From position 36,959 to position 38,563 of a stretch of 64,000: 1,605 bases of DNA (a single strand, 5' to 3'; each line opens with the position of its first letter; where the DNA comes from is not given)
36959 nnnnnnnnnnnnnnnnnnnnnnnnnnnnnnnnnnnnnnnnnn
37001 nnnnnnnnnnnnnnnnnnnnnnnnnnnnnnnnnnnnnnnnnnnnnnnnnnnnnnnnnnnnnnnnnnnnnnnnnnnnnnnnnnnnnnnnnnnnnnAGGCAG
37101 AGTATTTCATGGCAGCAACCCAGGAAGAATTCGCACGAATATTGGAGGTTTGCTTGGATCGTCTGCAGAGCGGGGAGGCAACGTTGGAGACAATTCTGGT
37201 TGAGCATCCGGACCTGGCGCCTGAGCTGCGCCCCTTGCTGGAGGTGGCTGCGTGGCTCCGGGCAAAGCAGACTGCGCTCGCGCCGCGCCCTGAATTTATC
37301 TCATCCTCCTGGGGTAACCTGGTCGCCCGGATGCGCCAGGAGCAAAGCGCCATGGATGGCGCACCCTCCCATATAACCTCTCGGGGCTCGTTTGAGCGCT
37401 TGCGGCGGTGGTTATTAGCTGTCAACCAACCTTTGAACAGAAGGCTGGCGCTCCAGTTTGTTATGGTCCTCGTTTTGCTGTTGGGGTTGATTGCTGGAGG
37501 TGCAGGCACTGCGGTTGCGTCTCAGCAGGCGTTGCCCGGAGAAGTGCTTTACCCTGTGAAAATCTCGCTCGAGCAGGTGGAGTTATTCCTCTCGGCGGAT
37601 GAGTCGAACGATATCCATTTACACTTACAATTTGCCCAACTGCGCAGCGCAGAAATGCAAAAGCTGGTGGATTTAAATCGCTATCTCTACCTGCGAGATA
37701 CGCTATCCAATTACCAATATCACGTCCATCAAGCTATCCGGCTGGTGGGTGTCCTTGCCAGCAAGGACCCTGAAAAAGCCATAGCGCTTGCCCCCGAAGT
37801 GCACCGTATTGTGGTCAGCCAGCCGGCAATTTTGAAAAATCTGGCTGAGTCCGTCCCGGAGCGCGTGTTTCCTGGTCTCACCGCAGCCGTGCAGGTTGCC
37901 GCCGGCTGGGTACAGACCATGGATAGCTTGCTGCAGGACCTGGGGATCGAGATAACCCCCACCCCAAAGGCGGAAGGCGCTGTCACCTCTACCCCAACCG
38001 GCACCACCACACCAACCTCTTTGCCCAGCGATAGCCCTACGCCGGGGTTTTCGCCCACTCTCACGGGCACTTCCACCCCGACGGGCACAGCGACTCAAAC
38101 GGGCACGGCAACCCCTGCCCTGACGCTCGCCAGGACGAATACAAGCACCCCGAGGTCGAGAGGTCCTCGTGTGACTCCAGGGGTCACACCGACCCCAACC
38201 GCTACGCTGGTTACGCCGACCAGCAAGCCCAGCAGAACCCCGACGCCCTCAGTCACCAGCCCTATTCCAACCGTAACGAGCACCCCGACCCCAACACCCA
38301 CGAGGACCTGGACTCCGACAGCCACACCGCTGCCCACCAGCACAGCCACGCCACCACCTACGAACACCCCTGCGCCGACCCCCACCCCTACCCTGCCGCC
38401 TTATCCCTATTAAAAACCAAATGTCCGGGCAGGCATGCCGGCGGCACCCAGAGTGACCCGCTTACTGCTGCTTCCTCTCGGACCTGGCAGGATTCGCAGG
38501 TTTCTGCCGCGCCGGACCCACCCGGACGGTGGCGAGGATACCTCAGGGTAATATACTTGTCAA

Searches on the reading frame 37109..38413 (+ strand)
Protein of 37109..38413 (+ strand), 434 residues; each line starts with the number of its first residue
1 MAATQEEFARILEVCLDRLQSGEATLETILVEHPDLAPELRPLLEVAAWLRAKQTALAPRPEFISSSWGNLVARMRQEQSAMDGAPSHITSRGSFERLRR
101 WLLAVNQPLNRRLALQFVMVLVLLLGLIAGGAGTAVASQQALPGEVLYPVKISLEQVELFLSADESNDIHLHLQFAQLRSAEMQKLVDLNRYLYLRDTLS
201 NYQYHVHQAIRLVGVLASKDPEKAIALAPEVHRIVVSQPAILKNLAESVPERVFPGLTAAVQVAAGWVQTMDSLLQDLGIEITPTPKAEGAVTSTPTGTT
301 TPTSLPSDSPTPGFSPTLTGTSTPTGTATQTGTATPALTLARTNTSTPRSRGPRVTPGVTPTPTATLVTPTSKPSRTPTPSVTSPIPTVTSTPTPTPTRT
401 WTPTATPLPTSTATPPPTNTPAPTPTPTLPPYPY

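Call 52: search_protein_families(library=pfam, proteins=[window:37109-38413:+], max_evalue=0.0001)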
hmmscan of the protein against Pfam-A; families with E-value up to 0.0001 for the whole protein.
window:37109-38413:+ (434 aa): 1 family
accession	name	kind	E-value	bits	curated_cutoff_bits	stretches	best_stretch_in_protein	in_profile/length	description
PF18915.5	DUF5667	-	7.2e-13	49.2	27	1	141-213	2-74/99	Domain of unknown function (DUF5667)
